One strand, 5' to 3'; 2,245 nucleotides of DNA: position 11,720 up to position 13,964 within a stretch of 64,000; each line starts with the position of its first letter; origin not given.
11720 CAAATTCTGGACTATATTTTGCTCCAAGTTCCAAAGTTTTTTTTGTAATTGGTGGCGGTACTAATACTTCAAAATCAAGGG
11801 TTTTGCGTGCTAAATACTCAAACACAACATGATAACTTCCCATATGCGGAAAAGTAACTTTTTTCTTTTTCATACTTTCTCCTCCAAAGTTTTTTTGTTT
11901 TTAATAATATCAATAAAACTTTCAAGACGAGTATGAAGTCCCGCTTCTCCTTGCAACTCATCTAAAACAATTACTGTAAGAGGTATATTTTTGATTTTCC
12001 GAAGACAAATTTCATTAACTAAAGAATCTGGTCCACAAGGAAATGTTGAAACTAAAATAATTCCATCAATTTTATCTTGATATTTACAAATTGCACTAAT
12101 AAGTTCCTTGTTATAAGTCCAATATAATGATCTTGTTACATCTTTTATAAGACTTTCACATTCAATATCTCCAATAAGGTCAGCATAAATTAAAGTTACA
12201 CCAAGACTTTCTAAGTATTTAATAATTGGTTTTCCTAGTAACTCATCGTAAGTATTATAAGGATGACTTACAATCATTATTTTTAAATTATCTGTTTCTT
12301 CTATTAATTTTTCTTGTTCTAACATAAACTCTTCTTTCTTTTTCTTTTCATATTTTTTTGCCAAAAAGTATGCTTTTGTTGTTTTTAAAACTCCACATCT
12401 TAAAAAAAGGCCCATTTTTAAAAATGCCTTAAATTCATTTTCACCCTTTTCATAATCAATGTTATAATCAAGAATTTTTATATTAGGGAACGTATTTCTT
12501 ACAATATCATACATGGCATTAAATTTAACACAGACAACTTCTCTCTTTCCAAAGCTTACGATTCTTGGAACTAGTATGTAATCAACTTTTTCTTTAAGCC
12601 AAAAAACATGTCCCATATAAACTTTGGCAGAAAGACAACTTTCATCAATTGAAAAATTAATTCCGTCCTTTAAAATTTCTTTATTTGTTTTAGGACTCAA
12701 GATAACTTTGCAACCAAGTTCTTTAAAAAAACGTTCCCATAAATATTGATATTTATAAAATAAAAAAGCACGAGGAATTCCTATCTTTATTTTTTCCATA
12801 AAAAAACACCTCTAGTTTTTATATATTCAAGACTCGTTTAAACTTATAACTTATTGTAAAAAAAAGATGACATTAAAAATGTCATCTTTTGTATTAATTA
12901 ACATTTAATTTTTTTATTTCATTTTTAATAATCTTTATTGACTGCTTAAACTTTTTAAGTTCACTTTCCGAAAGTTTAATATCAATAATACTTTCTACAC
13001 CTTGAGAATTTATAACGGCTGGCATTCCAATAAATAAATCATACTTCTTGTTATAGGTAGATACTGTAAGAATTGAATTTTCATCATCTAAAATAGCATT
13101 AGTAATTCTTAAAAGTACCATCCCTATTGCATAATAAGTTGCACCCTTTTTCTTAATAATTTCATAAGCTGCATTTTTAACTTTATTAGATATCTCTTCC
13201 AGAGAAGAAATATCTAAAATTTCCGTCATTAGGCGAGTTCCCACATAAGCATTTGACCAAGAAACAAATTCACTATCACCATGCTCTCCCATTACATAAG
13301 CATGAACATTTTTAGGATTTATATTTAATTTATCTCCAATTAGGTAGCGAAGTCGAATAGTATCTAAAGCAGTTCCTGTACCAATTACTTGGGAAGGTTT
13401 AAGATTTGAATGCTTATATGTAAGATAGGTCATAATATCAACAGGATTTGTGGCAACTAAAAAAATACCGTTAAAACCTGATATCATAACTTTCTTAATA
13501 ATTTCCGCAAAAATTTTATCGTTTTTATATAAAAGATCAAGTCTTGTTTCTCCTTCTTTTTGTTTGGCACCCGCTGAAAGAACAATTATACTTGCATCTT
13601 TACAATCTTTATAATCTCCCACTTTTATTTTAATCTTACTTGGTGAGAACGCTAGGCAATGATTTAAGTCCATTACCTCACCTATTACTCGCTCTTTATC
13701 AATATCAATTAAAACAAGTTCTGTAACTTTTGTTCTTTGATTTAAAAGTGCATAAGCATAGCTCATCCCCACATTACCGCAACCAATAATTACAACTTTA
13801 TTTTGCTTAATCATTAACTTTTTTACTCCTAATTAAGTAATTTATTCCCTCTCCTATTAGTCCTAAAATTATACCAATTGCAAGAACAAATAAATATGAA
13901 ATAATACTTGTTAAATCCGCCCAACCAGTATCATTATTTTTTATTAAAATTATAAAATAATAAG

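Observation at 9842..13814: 2-hydroxyacid dehydrogenase next to an activase plus dehydratase-like components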

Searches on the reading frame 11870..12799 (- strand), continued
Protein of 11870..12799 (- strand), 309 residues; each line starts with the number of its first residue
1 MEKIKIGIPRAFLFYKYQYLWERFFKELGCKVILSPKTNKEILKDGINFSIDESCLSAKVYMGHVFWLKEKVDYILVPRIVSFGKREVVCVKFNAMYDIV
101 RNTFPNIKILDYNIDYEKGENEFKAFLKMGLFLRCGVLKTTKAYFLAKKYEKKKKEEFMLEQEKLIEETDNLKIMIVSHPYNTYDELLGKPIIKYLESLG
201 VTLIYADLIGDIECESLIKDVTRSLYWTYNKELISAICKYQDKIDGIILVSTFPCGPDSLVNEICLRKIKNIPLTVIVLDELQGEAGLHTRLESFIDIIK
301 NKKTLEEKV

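Call 49: fold_search(model_id=the predicted structure, library=pdb)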
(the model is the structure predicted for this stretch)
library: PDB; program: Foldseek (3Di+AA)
matches with E <= 10: 1233; with E <= 0.001: 20
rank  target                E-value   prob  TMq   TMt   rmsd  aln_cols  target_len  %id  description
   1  6eno                  1.1e-08  1.00  0.57  0.44   8.5       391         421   15  Double cubane cluster oxidoreductase (released 2018-03-14)
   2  7yyl_A                1.7e-08  1.00  0.52  0.39   9.9       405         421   14  nucleotide-free DCCP:DCCP-R complex (released 2022-12-28)
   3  7yzm_A                2.4e-08  1.00  0.59  0.45   7.5       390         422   16  MgADPNP-bound DCCP:DCCP-R complex (released 2022-12-28)
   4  7yyl_B                5.0e-08  1.00  0.61  0.47   7.0       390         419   16  nucleotide-free DCCP:DCCP-R complex (released 2022-12-28)
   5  7yyl_D                1.8e-07  1.00  0.60  0.46   6.1       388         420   16  nucleotide-free DCCP:DCCP-R complex (released 2022-12-28)
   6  3o3n_B                2.5e-07  1.00  0.62  0.52   6.0       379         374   13  (R)-2-hydroxyisocaproyl-CoA dehydratase in complex with its substrate (R)-2-hydroxyisocaproyl-CoA (released 2011-03-16)
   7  3o3m_D                7.7e-07  1.00  0.61  0.52   7.1       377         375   14  (R)-2-Hydroxyisocaproyl-CoA Dehydratase (released 2011-03-16)
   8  3o3m_B                3.6e-06  1.00  0.61  0.52   6.1       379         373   13  (R)-2-Hydroxyisocaproyl-CoA Dehydratase (released 2011-03-16)
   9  6r3z                  1.2e-05  1.00  0.30  0.33  12.5       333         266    9  Structure of the SBP FpvC in complex with Ni2+ ion from P. aeruginosa in P212121 space group (released 2019-07-31)
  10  8s02_B                4.4e-05  1.00  0.58  0.49   6.2       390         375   10  BzdNO-benzoyl-CoA complex (released 2025-03-05)
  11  5z2k                  1.5e-04  0.99  0.28  0.31  12.1       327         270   15  Structure of S38A mutant Mn-bound periplasmic metal binding protein from candidatus liberibacter asiaticus (released 2018-10-03)
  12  8s02_C                3.1e-04  1.00  0.48  0.37  11.0       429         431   10  BzdNO-benzoyl-CoA complex (released 2025-03-05)
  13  1pq4_A                4.4e-04  0.98  0.27  0.31  12.1       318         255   11  Crystal structure of ZnuA (released 2003-11-04)
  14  6ixi                  5.3e-04  0.99  0.29  0.33  12.1       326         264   13  structure of Cd-bound periplasmic metal binding protein from candidatus liberibacter asiaticus (released 2020-01-15)
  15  2pe5_A                5.3e-04  0.94  0.25  0.23  19.0       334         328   11  Crystal Structure of the Lac Repressor bound to ONPG in repressed state (released 2008-03-18)
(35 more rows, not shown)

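Call 65: search_protein_families(library=pfam, proteins=[L047:10103-10768:+, L047:10765-11421:+, L035:9347-10972:+, L027:10090-10617:+, L077:10363-10968:+, L035:12393-13058:+, L070:7504-7941:+], max_evalue=0.001)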
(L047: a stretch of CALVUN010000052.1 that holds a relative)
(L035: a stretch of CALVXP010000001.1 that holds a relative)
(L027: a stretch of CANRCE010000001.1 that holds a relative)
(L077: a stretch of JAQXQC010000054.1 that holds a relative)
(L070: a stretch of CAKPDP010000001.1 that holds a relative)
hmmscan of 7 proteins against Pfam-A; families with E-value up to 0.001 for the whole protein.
L047:10103-10768:+ (221 aa): 0 families

L047:10765-11421:+ (218 aa): 1 family
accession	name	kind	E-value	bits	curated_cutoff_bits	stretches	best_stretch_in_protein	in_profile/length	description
PF02592.20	Vut_1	-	2e-12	48.1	27.2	1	57-213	2-151/152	Putative vitamin uptake transporter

L035:9347-10972:+ (541 aa): 1 family
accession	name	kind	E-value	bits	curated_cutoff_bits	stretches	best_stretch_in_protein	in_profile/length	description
PF14903.11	WG_beta_rep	-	8.7e-09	35.7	25.6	0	290-313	1-24/35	WG containing repeat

L027:10090-10617:+ (175 aa): 2 families
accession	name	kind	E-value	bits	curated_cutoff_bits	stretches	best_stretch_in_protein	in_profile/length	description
PF03641.19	Lysine_decarbox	-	2.4e-17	63.8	27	1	44-167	1-125/131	Possible lysine decarboxylase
PF18306.6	LDcluster4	-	1.6e-05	25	26.3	1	5-141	7-132/151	SLOG cluster4 family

L077:10363-10968:+ (201 aa): 0 families

L035:12393-13058:+ (221 aa): 3 families
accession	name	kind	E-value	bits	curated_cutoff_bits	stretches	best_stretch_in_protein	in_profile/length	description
PF00717.28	Peptidase_S24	-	2.3e-14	53.5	23.3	1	131-213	34-115/116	Peptidase S24-like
PF01381.28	HTH_3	-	3.5e-08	33.8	23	1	21-75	1-53/55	Helix-turn-helix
PF12844.13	HTH_19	-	2.9e-06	27.5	30.2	1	21-74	4-55/64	Helix-turn-helix domain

L070:7504-7941:+ (145 aa): 0 families

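Call 71: find_encoding_contigs(protein=window:11870-12799:-, flank=3500, max_places=10)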
Protein window:11870-12799:- (309 aa): 16 contigs read that carry it; 10 places shown.
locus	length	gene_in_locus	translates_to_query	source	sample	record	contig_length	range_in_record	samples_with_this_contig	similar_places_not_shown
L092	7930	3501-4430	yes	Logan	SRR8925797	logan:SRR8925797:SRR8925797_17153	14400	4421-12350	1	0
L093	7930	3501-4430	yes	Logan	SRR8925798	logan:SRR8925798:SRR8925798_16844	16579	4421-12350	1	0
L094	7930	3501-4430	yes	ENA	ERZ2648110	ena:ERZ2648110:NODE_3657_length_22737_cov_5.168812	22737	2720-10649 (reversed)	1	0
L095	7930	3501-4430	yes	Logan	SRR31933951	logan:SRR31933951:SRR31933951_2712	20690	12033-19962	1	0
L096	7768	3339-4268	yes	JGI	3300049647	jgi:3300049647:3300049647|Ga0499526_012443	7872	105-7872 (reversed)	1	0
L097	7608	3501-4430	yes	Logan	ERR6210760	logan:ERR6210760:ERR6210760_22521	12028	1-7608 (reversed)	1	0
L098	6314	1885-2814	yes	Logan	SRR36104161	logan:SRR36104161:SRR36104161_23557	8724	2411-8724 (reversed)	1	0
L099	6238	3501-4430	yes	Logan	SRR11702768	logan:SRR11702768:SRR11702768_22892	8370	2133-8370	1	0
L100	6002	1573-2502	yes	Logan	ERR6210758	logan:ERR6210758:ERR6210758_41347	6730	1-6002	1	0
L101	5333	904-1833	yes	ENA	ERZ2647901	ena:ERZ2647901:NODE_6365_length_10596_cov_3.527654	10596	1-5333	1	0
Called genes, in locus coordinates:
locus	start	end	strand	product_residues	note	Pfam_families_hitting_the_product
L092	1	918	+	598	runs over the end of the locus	PF19484:DUF6020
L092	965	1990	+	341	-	PF00579:tRNA-synt_1b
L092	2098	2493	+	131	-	-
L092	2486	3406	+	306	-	PF00056:Ldh_1_N, PF02866:Ldh_1_C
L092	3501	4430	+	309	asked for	PF09989:DUF2229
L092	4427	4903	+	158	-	-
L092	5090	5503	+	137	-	PF06050:HGD-D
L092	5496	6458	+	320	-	PF01869:BcrAD_BadFG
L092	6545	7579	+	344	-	PF21016:RlmN_N, PF04055:Radical_SAM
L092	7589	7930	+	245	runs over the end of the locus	PF00481:PP2C, PF13672:PP2C_2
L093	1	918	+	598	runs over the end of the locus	PF19484:DUF6020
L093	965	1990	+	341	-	PF00579:tRNA-synt_1b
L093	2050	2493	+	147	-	-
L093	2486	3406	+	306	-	PF00056:Ldh_1_N, PF02866:Ldh_1_C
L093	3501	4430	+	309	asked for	PF09989:DUF2229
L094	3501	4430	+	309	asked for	PF09989:DUF2229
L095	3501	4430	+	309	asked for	PF09989:DUF2229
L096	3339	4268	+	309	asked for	PF09989:DUF2229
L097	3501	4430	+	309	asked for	PF09989:DUF2229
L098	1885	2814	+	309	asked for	PF09989:DUF2229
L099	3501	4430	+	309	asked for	PF09989:DUF2229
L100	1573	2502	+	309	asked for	PF09989:DUF2229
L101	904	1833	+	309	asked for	PF09989:DUF2229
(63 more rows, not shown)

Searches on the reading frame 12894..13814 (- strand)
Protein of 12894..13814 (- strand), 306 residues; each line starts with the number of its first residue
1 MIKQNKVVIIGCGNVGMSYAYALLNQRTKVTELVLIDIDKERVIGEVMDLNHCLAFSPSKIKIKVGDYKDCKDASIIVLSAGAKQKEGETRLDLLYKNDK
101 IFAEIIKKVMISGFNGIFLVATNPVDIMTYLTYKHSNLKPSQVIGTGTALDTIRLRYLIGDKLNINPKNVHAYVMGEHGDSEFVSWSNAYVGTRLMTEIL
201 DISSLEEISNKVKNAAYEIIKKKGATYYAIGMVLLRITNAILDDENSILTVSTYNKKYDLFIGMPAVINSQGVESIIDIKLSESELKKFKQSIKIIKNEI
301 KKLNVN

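Call 5: search_protein_families(library=pfam, proteins=[window:12894-13814:-], max_evalue=0.01)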
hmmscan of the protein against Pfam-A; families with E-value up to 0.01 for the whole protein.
window:12894-13814:- (306 aa): 4 families
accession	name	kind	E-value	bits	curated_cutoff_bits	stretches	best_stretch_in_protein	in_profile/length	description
PF00056.29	Ldh_1_N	-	4.9e-45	153.5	27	1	6-145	2-141/141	lactate/malate dehydrogenase, NAD binding domain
PF02866.23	Ldh_1_C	-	1.7e-38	132.8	22.6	1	148-302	1-169/174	lactate/malate dehydrogenase, alpha/beta C-terminal domain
PF02056.22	Glyco_hydro_4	-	0.0003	20.8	23.2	0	62-138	80-160/183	Family 4 glycosyl hydrolase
PF02254.24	TrkA_N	-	0.0014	19.4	23.8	1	7-43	1-34/116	TrkA-N domain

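Call 6: search_protein_families(library=ncbifam, proteins=[window:12894-13814:-], max_evalue=0.01)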
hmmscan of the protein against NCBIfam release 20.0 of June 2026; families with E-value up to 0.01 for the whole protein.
window:12894-13814:- (306 aa): 20 families
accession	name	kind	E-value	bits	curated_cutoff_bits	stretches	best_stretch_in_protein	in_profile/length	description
NF000824.0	PRK00066.1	subfamily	1.9e-119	398.7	339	1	3-303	5-314/316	L-lactate dehydrogenase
TIGR01771.1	L-LDH-NAD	equivalog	6.5e-113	377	303.55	1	9-298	1-299/299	L-lactate dehydrogenase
NF004863.0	PRK06223.1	subfamily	5e-76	255.8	283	1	3-304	2-308/313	malate dehydrogenase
TIGR01763.1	MalateDH_bact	equivalog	2.5e-52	178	351.85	1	5-303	2-305/305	malate dehydrogenase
NF041314.1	Malate_DH_Halo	equivalog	1.1e-43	149.6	550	1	6-300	3-300/304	malate dehydrogenase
TIGR01772.1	MDH_euk_gproteo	equivalog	5.2e-21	75.2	273.05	1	6-302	1-306/313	malate dehydrogenase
TIGR01759.1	MalateDH-SF1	subfamily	5.4e-18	65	345.65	1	31-300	35-324/327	malate dehydrogenase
NF003916.0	PRK05442.1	equivalog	1.3e-14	53.9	271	1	23-302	30-322/328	malate dehydrogenase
TIGR01756.1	LDH_protist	equivalog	3.9e-11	42.6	486.25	1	22-227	9-221/313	lactate dehydrogenase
TIGR01758.1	MDH_euk_cyt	equivalog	1.3e-09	38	470.4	1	32-194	32-198/324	malate dehydrogenase, NAD-dependent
TIGR01757.1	Malate-DH_plant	equivalog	0.00011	20.9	598.3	1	39-230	86-281/387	malate dehydrogenase, NADP-dependent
TIGR00562.1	proto_IX_ox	equivalog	0.0009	17.9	97.85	0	4-47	2-43/470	protoporphyrinogen oxidase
NF007039.0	PRK09496.3-2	equivalog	0.0015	17.4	293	1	6-43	2-36/446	Trk system potassium transporter TrkA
NF003988.0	PRK05472.1-1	equivalog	0.0017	18.4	321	1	5-83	85-161/214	redox-sensing transcriptional repressor Rex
NF009201.0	PRK12549.1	subfamily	0.0018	17.5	235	1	3-62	128-183/286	shikimate dehydrogenase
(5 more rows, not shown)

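Call 16: list_cluster_members(proteins=[window:12894-13814:-, window:11870-12799:-, window:9842-10804:-, window:8721-9755:-, window:14310-15335:-, window:11397-11873:-, window:10797-11210:-])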
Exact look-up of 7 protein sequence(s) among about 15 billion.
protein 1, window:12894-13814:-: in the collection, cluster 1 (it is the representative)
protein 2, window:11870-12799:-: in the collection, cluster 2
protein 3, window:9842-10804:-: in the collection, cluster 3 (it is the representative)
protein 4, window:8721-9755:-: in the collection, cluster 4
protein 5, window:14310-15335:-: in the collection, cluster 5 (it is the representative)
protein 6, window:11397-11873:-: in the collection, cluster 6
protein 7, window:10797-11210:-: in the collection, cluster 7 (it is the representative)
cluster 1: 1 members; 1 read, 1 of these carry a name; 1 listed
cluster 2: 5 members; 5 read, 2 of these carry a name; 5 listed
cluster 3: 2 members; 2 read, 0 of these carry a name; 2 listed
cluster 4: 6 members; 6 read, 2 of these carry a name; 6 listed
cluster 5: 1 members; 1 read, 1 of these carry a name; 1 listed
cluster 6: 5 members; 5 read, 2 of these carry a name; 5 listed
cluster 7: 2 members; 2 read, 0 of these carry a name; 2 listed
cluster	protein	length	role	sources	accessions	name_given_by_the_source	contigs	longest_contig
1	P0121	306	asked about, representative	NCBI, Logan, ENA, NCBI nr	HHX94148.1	MAG TPA: L-lactate dehydrogenase [Tenericutes bacterium] | L-lactate dehydrogenase [Mycoplasmatota bacterium]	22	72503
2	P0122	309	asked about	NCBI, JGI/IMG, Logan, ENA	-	predicted nucleotide-binding protein (sugar kinase/HSP70/actin superfamily)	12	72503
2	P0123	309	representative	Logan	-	-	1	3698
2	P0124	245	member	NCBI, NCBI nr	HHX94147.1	MAG TPA: hypothetical protein GX690_03520, partial [Tenericutes bacterium] | hypothetical protein [Mycoplasmatota bacterium]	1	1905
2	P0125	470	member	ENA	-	-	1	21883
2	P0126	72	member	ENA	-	-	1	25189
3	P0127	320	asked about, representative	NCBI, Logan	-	-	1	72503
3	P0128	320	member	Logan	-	-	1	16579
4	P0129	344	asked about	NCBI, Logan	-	-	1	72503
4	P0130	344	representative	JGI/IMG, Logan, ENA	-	23S rRNA (adenine2503-C2)-methyltransferase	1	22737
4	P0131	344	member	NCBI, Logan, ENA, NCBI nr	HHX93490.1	MAG TPA: 23S rRNA (adenine(2503)-C(2))-methyltransferase RlmN [Tenericutes bacterium] | 23S rRNA (adenine(2503)-C(2))-methyltransferase RlmN [Mycoplasmatota bacterium]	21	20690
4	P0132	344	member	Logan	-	-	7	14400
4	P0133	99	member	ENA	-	-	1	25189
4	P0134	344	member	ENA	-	-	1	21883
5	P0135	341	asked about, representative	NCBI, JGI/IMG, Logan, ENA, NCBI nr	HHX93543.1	MAG TPA: tryptophan--tRNA ligase [Tenericutes bacterium] | tryptophanyl-tRNA synthetase | tryptophan--tRNA ligase [Mycoplasmatota bacterium]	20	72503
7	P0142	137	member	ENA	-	-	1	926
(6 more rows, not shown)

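Call 68: find_encoding_contigs(protein=P0142, flank=2000, max_places=4)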
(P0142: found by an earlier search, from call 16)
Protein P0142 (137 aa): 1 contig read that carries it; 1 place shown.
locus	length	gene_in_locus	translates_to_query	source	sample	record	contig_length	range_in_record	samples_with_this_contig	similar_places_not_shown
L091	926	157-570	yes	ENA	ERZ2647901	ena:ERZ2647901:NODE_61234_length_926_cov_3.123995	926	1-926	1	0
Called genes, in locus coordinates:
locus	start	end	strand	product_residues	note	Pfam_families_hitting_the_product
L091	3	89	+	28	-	?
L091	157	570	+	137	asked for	PF06050:HGD-D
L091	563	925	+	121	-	?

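Call 72: search_solved_structures(query=window:12894-13814:-, max_evalue=1e-40, show_alignments=1)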
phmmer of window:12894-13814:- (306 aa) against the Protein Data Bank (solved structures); distinct sequences matched with E-value up to 1e-40: 75 (the best 60 are shown).
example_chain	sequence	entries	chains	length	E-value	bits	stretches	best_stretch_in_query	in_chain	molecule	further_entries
4q3n_A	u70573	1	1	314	3.1e-101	341.8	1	3-300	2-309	MGS-M5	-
4lmr_A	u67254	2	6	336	4.6e-97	328.1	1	5-299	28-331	L-lactate dehydrogenase 1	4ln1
3pqd_A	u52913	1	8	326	1.1e-95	323.5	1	5-301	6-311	L-lactate dehydrogenase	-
3pqe_A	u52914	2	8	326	3.9e-94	318.5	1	5-301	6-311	L-lactate dehydrogenase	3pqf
9dq7_P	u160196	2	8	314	1.8e-92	313.1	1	1-302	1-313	L-lactate dehydrogenase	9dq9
1ldb_A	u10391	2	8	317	1.9e-92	312.9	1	6-299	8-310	APO-L-LACTATE DEHYDROGENASE | L-LACTATE DEHYDROGENASE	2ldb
1ldn_A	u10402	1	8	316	2e-92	312.9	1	6-299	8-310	L-LACTATE DEHYDROGENASE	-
4m1q_A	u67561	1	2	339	6.6e-89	301.4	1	3-301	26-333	L-lactate dehydrogenase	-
3h3j_A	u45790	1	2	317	3.3e-88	299.1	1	3-298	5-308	L-lactate dehydrogenase 1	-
3d0o_A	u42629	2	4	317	8.8e-88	297.7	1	3-298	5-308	L-lactate dehydrogenase 1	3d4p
3wsv_A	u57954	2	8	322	3e-84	286.1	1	5-298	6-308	L-lactate dehydrogenase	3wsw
1ez4_A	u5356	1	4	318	1.4e-83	283.9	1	4-298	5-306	LACTATE DEHYDROGENASE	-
2zqy_A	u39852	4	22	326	3.3e-79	269.6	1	5-297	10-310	L-lactate dehydrogenase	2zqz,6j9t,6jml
9jlo_A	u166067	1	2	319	1e-78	268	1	4-298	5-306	L-lactate dehydrogenase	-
6j9s_A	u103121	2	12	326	2.4e-78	266.7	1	5-297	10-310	L-lactate dehydrogenase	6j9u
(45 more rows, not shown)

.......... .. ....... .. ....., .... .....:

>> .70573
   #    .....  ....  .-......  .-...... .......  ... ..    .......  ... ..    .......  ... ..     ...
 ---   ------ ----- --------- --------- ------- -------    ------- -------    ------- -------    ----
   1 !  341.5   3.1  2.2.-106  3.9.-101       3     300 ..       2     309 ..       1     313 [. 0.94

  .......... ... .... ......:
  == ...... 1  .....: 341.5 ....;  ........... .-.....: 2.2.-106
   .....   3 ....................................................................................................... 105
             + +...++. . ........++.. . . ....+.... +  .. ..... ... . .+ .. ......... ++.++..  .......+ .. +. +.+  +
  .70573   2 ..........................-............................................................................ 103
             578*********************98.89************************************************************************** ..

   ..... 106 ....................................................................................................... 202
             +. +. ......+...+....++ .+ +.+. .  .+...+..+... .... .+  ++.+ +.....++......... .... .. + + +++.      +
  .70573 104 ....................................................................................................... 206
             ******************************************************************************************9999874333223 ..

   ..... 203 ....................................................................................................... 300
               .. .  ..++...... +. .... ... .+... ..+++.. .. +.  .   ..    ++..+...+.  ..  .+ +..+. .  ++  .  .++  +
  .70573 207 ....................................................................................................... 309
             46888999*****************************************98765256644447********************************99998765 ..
